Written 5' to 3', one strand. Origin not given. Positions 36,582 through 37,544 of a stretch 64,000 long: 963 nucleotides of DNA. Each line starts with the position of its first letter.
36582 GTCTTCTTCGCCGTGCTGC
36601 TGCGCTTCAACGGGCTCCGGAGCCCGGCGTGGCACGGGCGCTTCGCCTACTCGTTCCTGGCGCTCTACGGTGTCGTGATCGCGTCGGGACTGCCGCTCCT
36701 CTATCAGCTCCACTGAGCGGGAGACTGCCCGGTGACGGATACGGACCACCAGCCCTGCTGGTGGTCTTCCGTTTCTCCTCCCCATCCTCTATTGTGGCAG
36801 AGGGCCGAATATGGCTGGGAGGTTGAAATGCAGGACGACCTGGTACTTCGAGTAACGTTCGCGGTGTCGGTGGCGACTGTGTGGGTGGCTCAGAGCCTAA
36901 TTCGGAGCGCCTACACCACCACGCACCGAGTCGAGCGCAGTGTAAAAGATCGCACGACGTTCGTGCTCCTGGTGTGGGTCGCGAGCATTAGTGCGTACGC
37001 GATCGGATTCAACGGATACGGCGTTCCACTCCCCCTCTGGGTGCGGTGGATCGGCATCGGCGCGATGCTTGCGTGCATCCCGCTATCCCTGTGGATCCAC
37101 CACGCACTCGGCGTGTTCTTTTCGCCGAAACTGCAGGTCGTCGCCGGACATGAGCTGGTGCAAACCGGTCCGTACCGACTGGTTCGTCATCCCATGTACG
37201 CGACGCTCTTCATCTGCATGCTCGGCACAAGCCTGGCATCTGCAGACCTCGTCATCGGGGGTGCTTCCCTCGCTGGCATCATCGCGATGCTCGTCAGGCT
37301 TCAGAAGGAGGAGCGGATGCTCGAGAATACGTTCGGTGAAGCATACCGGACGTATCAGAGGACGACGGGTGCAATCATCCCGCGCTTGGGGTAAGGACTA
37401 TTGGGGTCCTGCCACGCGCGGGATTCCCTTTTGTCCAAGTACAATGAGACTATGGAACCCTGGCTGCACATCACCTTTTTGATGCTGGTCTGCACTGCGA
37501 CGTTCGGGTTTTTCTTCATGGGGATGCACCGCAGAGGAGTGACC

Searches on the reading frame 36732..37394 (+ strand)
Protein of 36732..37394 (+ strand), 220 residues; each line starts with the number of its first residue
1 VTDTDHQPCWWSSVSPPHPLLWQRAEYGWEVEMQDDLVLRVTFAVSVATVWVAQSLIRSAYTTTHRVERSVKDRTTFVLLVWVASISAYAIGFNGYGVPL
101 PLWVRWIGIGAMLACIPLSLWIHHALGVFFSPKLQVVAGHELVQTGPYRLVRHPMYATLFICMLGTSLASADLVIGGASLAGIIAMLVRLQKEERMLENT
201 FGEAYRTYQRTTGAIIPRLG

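Call 9: search_protein_families(library=pfam, proteins=[window:36732-37394:+], max_evalue=0.01)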
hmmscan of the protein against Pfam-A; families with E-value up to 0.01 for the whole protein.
window:36732-37394:+ (220 aa): 3 families
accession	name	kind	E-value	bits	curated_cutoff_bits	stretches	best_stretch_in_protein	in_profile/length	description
PF04191.18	PEMT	-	2.2e-13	51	25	1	105-203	3-104/105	Phospholipid methyltransferase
PF04140.19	ICMT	-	5e-12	46.5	24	1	112-198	5-94/95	Isoprenylcysteine carboxyl methyltransferase (ICMT) family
PF06966.17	DUF1295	-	0.0023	17.9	20.4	1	79-212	96-235/235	Protein of unknown function (DUF1295)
